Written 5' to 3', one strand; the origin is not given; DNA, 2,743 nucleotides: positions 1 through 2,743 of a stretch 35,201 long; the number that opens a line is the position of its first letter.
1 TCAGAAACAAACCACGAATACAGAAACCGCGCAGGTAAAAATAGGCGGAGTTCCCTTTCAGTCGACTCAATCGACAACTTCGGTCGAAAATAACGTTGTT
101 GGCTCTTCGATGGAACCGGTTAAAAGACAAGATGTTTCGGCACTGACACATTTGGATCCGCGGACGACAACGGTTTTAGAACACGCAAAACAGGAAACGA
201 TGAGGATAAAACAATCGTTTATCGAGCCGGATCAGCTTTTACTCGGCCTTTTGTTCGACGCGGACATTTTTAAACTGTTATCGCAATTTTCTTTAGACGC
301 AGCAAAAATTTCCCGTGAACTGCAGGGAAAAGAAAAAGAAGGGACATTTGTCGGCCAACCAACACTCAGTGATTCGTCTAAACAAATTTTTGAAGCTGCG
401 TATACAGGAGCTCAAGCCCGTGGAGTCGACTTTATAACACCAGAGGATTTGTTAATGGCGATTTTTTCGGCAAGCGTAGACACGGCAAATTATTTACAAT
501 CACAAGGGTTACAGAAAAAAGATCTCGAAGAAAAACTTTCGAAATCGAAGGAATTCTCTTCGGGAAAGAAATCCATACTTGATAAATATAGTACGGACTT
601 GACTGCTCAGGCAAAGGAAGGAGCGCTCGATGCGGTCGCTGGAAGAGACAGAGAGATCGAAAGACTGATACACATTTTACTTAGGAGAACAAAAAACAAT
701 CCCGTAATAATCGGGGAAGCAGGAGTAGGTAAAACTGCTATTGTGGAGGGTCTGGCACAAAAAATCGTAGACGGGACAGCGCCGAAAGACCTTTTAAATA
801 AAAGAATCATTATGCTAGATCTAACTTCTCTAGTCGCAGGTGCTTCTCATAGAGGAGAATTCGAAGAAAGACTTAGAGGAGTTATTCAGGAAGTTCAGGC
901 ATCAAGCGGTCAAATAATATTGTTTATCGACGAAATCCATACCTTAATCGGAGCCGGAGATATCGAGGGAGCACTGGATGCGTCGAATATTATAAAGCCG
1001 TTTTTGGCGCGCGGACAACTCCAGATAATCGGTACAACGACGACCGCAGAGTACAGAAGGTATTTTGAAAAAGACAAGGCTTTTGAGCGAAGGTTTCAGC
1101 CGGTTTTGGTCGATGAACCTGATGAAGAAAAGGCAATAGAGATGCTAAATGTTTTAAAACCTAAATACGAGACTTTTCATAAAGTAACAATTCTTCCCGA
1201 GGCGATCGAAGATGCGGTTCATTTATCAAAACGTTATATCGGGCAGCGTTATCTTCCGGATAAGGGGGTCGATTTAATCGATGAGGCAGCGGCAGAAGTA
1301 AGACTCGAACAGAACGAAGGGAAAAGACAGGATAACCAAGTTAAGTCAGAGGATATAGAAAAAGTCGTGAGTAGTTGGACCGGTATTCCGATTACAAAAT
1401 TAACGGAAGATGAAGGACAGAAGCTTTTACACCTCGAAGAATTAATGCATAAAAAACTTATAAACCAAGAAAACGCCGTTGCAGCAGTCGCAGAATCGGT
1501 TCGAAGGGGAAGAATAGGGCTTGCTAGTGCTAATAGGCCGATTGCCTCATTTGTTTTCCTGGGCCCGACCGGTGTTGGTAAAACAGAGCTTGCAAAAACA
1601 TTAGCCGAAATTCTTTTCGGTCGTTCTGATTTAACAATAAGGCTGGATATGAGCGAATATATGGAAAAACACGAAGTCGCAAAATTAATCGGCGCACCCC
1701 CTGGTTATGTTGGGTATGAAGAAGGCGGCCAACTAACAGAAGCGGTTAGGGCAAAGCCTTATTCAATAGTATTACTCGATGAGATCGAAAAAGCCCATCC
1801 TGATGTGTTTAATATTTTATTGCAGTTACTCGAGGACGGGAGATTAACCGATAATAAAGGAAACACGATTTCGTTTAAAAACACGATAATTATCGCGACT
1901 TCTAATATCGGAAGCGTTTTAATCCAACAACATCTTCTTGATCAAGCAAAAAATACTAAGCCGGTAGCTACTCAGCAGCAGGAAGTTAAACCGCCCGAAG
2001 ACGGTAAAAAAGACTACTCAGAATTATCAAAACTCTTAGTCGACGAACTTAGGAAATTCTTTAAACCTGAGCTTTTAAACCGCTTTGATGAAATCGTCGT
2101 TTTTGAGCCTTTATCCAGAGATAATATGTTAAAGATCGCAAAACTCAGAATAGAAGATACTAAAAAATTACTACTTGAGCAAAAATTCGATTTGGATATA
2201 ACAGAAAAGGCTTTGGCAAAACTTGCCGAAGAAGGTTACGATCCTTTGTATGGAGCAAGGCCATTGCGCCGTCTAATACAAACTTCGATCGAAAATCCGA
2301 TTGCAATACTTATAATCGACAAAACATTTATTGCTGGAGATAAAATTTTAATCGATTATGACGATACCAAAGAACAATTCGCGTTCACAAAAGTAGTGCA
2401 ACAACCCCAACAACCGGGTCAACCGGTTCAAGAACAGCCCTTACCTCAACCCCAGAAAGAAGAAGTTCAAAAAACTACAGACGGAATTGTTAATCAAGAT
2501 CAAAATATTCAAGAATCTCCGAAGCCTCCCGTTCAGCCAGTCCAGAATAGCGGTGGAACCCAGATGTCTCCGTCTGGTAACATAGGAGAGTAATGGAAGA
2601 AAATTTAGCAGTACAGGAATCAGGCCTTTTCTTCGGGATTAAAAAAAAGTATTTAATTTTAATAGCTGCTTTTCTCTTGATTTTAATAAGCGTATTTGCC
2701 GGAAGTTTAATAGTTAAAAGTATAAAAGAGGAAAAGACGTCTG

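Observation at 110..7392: Coupled four-gene module: two atypical Hsp100 unfoldases bracketing an exported M64-like Cys-rich protein and a small membrane protein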

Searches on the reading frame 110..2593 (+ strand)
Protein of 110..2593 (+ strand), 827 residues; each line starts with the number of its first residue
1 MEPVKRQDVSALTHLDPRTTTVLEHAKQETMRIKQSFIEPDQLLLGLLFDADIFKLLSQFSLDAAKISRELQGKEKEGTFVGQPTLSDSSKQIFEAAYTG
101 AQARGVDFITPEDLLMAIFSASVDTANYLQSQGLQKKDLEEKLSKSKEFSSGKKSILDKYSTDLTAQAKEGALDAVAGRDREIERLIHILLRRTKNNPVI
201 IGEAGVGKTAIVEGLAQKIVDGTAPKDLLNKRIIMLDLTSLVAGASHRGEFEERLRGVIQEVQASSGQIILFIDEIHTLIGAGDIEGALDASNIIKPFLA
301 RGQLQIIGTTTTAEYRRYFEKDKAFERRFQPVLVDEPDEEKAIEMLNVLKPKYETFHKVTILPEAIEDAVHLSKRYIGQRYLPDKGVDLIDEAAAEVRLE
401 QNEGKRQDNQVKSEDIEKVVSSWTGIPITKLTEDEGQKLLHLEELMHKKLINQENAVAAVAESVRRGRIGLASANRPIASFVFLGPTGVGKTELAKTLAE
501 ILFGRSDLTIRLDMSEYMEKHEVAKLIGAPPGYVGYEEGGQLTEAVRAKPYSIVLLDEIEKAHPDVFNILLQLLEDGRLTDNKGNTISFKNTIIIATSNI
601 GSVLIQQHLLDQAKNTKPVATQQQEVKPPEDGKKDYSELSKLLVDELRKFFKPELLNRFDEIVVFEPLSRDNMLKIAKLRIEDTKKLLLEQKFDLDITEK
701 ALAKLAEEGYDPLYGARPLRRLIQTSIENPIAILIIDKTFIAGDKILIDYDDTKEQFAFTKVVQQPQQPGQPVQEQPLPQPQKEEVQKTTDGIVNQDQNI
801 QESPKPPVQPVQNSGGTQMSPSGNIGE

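Call 3: search_protein_families(library=pfam, proteins=[window:110-2593:+], max_evalue=0.01)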
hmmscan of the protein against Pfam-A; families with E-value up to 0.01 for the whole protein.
window:110-2593:+ (827 aa): 31 families (the best 25 are shown)
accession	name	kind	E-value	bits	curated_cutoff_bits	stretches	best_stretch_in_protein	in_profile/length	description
PF07724.20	AAA_2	-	1.2e-68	230.8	27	1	476-662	1-166/166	AAA domain (Cdc48 subfamily)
PF17871.7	AAA_lid_9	-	1.6e-26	92.7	22.8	1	339-413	2-76/104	AAA lid domain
PF10431.15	ClpB_D2-small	-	1.6e-22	79.7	21.9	1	668-747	1-80/81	C-terminal, D2-small domain, of ClpB protein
PF00004.35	AAA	-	5.5e-22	79.1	21.2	2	200-312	3-110/131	ATPase family associated with various cellular activities (AAA)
PF07728.20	AAA_5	-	7.3e-20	71.8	22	1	481-602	2-125/139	AAA domain (dynein-related subfamily)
PF13401.12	AAA_22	-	7.7e-13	49.3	27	2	193-307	3-119/130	AAA domain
PF13191.12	AAA_16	-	6.1e-10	40.3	32.6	1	176-222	2-51/167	AAA ATPase domain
PF00158.32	Sigma54_activat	-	6.8e-08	32.8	20.2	1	479-599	23-143/168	Sigma-54 interaction domain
PF13173.12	AAA_14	-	1.3e-07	32.1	27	1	199-281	6-76/129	AAA domain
PF02861.25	Clp_N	-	1.4e-07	32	20.7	1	34-72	9-49/53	Clp amino terminal domain, pathogenicity island component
PF01637.24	ATPase_2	-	1.7e-06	28.5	33.2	0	179-218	4-43/225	ATPase domain predominantly from Archaea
PF01695.23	IstB_IS21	-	5.6e-06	26.5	24.1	0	180-259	77-152/238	IstB-like ATP binding protein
PF05621.17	TniB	-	1e-05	25.5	22.4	1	220-334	73-184/189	Bacterial TniB protein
PF05729.18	NACHT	-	2.1e-05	24.8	26.7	0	199-228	4-33/167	NACHT domain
PF20720.3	nSTAND3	-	4.1e-05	23.8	27.2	0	194-221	16-43/155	Novel STAND NTPase 3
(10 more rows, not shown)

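Call 4: search_protein_families(library=ncbifam, proteins=[window:110-2593:+], max_evalue=0.01)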
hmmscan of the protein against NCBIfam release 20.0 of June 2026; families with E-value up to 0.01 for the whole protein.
window:110-2593:+ (827 aa): 36 families (the best 25 are shown)
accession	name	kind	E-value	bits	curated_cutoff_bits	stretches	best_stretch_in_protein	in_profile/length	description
TIGR03346.1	chaperone_ClpB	equivalog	1.3e-264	880.6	1232.1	2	407-757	524-852/853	ATP-dependent chaperone ClpB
NF008118.0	PRK10865.1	equivalog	7.6e-219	728.8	1417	2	406-753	526-851/857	ATP-dependent chaperone ClpB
TIGR02639.1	ClpA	equivalog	3.3e-212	706.6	993.15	1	19-746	5-730/734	ATP-dependent Clp protease ATP-binding subunit ClpA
TIGR03345.1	VI_ClpV1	equivalog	9.7e-209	695.7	884.95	2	15-402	1-415/852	type VI secretion system ATPase TssH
NF033606.1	heat_AAA_ClpK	exception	1.3e-204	681.9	1900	2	408-787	573-937/949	heat shock survival AAA family ATPase ClpK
NF033607.0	disagg_AAA_ClpG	exception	7.3e-203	676.1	1900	2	400-759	545-884/932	AAA family protein disaggregase ClpG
NF008263.0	PRK11034.1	equivalog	1.4e-160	535.8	1350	1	93-765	87-750/758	ATP-dependent Clp protease ATP-binding subunit ClpA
NF003745.1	PRK05342.1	equivalog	2.2e-13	49.9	359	2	612-729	257-378/418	ATP-dependent Clp protease ATP-binding subunit ClpX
TIGR00382.1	clpX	equivalog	2.7e-09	36.6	370.75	1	609-726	262-381/414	ATP-dependent protease ATP-binding subunit ClpX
TIGR03922.1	T7SS_EccA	equivalog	2.4e-06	26.4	466.65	1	458-504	293-338/557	type VII secretion AAA-ATPase EccA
TIGR02928.1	TIGR02928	subfamily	4e-06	25.9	181.3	1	173-226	14-71/366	orc1/cdc6 family replication initiation protein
NF047784.1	MadB_ATPase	equivalog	6.2e-06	25.6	475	1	482-516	37-68/298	MadB family AAA-type ATPase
NF001679.0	PRK00440.1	equivalog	6.3e-06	25.5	303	0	476-505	37-66/322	replication factor C small subunit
TIGR02640.1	gas_vesic_GvpN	equivalog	8.6e-06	25.4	266.8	0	481-501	24-44/262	gas vesicle protein GvpN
NF009067.0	PRK12402.1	equivalog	1.1e-05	24.6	317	0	172-228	13-69/340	replication factor C small subunit 2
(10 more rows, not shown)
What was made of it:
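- On ClpV/TssH: TIGR03345 scores 696 for g1 and 366 for g4, against a cut-off of 885 (call 4).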
